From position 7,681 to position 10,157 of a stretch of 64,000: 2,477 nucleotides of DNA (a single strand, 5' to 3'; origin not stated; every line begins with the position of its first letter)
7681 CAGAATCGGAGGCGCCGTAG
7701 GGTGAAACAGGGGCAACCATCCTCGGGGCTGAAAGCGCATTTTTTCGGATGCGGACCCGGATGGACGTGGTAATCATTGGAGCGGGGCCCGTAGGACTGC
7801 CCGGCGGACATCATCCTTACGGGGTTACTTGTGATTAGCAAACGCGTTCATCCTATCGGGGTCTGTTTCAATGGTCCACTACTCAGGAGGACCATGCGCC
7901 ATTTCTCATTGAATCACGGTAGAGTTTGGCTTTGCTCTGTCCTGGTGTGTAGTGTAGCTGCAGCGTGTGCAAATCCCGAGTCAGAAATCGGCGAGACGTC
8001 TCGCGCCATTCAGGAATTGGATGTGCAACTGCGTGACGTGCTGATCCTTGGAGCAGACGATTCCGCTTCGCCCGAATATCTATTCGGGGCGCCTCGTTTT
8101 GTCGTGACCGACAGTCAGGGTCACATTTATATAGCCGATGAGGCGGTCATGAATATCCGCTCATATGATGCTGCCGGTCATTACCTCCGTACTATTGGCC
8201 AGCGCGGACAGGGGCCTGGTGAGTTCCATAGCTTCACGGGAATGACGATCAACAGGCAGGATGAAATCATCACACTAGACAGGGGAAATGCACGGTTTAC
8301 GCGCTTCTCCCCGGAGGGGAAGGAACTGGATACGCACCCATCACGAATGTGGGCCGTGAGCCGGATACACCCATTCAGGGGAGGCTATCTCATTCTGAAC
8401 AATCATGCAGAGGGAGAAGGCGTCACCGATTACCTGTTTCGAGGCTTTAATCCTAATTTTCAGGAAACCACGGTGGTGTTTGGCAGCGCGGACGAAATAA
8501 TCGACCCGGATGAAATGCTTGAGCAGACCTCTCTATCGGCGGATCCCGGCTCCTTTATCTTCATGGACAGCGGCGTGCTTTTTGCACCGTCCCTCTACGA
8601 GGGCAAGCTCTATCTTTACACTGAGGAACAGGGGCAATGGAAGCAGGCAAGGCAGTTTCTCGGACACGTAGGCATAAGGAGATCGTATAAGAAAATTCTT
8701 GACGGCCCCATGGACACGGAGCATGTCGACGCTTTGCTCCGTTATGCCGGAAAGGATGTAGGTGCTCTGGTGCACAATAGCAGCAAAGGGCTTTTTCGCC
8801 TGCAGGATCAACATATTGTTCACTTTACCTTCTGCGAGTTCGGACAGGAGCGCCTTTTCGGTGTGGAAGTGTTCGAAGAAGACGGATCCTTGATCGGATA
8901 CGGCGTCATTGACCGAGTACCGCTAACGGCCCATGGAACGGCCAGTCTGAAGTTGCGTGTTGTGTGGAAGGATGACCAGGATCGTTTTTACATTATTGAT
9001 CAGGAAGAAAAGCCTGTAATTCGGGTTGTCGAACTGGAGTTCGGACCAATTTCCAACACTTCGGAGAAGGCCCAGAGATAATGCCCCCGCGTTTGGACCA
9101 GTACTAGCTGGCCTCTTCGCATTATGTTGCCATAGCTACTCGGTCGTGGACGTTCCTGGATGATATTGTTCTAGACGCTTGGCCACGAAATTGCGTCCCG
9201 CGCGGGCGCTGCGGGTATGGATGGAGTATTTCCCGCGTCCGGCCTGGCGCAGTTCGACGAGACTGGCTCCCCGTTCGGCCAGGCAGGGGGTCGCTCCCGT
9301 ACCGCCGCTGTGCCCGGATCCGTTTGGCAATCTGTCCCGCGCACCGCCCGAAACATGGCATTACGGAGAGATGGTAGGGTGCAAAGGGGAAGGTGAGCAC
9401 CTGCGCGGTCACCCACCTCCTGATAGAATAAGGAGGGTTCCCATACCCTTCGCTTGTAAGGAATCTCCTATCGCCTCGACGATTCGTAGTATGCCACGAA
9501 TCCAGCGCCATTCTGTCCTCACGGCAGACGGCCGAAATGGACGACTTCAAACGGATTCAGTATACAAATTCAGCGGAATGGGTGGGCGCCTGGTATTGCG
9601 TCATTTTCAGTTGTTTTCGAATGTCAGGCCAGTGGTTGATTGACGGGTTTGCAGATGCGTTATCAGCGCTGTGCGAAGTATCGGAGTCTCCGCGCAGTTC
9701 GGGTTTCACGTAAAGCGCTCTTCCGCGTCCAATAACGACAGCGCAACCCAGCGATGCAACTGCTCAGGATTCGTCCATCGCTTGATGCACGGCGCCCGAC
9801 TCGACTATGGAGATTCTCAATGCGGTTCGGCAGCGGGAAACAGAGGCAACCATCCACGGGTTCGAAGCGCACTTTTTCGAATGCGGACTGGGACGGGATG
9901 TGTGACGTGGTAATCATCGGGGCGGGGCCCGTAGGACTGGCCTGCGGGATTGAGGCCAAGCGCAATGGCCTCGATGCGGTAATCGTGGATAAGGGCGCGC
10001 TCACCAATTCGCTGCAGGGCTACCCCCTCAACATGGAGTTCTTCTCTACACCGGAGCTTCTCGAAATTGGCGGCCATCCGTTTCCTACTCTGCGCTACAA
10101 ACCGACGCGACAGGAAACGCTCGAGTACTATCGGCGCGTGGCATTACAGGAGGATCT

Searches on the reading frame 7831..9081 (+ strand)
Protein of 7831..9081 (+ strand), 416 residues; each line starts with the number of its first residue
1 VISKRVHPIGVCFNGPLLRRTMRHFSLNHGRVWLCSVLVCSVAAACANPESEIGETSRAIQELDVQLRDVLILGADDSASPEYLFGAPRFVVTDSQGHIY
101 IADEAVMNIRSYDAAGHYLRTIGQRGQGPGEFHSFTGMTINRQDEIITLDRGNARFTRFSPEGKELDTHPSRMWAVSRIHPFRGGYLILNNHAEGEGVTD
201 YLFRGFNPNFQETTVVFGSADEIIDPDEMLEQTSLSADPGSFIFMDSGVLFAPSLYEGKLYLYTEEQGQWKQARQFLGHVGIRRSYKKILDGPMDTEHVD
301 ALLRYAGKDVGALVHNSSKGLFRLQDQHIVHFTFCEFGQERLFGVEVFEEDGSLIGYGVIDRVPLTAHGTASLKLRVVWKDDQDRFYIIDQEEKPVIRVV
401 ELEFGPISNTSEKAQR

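Call 8: search_protein_families(library=pfam, proteins=[window:7831-9081:+], max_evalue=0.01)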
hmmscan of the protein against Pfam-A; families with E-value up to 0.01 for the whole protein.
window:7831-9081:+ (416 aa): 2 families
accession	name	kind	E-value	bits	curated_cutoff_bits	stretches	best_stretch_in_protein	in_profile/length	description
PF17170.10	DUF5128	-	3.1e-10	40.2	22.9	1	93-164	50-122/321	6-bladed beta-propeller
PF01436.27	NHL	-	8.8e-06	25.9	20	0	86-104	2-20/28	NHL repeat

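Call 42: find_homologous_proteins(query=window:7894-9081:+, max_evalue=1e-20)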
Query window:7894-9081:+ (395 aa): 30 proteins with E <= 1e-20 among 2788 candidates.
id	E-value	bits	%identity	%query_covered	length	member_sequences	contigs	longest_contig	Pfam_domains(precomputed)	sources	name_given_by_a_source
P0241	6.0e-264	893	98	100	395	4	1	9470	PF17170.11,PF01436.28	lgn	-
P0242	1.3e-143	497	59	96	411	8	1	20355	PF17170.11,PF01436.28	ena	-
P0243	3.6e-140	485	57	95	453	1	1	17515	PF17170.11,PF01436.28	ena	-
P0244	1.4e-139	483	58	95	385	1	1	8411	PF17170.11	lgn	-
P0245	3.1e-138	479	56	97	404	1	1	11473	PF17170.11,PF01436.28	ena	-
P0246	3.5e-138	479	58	95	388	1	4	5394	PF17170.11,PF01436.28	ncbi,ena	-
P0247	5.3e-138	478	57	98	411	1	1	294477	PF17170.11,PF01436.28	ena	-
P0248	2.6e-137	476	58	95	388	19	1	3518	PF17170.11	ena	-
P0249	2.7e-137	476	58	91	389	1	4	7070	PF17170.11,PF01436.28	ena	-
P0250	1.4e-136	474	57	96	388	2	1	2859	PF17170.11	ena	-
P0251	3.2e-135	469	57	95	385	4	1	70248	PF17170.11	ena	-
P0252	1.2e-134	467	57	95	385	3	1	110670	PF17170.11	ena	-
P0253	2.6e-134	466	57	96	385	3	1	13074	PF17170.11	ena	-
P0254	5.9e-133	462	56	94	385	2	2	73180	PF17170.11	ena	-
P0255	7.1e-133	461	56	95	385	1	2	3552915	PF17170.11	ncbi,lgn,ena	-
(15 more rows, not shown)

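Call 43: find_encoding_contigs(protein=P0242, flank=8000, max_places=2)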
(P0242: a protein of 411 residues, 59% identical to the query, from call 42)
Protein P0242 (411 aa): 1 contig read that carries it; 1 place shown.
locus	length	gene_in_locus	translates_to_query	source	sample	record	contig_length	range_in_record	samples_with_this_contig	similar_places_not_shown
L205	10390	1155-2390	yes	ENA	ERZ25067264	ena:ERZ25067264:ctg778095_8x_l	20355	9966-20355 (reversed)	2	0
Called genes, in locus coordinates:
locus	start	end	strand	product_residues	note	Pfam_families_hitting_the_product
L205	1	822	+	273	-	?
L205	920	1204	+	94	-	-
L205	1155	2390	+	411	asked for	PF17170:DUF5128, PF01436:NHL (faint)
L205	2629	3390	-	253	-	-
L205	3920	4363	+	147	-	-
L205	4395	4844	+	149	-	-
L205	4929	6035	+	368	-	-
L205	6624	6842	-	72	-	-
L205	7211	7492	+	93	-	-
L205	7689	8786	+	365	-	-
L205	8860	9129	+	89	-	-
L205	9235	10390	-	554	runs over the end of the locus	PF13620:CarboxypepD_reg, PF00578:AhpC-TSA, PF08534:Redoxin, PF13905:Thioredoxin_8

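Call 44: find_encoding_contigs(protein=P0255, flank=8000, max_places=2)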
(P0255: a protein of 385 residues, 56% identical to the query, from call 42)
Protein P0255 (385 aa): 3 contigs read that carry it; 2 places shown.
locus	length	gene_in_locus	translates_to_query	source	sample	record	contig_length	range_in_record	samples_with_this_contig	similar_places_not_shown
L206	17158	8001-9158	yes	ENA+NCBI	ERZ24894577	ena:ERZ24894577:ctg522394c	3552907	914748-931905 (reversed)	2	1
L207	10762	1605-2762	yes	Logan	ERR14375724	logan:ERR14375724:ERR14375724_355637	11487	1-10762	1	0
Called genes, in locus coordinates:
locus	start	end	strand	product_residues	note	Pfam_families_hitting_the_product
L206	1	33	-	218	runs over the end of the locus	PF12766:Pyridox_oxase_2 (faint), PF01243:PNPOx_N, PF10590:PNP_phzG_C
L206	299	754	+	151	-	-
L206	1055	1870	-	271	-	PF03976:PPK2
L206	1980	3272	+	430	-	PF01053:Cys_Met_Meta_PP, PF00155:Aminotran_1_2, PF01041:DegT_DnrJ_EryC1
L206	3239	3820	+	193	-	PF02629:CoA_binding (weak), PF13380:CoA_binding_2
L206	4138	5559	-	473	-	PF00171:Aldedh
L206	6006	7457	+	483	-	PF00282:Pyridoxal_deC, PF00155:Aminotran_1_2, PF00266:Aminotran_5 (weak)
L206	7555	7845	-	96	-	-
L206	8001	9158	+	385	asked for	PF17170:DUF5128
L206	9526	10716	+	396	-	PF06742:DUF1214 (faint)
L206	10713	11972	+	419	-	PF00685:Sulfotransfer_1, PF13469:Sulfotransfer_3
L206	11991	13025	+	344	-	PF00106:adh_short, PF13561:adh_short_C2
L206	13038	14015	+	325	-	PF00106:adh_short, PF13561:adh_short_C2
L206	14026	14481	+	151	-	PF10604:Polyketide_cyc2 (weak)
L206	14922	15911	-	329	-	-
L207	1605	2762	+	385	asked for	PF17170:DUF5128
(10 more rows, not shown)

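Call 60: search_protein_families(library=ncbifam, proteins=[window:7894-9081:+], max_evalue=0.00001)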
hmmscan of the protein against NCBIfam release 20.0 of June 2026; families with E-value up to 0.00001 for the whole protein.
window:7894-9081:+ (395 aa): 1 family
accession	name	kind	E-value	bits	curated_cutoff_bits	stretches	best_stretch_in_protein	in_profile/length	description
NF035926.1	scyF_NHL_VPEP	equivalog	1.3e-09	37.7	350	1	63-145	150-233/376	scytonemin biosynthesis PEP-CTERM protein ScyF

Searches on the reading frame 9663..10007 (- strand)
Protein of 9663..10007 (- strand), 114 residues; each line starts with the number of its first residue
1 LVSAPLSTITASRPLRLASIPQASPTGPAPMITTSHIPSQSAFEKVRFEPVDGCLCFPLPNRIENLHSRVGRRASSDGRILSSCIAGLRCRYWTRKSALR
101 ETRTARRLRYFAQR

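Call 40: search_protein_families(library=pfam, proteins=[window:9663-10007:-], max_evalue=1)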
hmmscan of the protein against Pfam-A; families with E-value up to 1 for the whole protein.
window:9663-10007:- (114 aa): 0 families
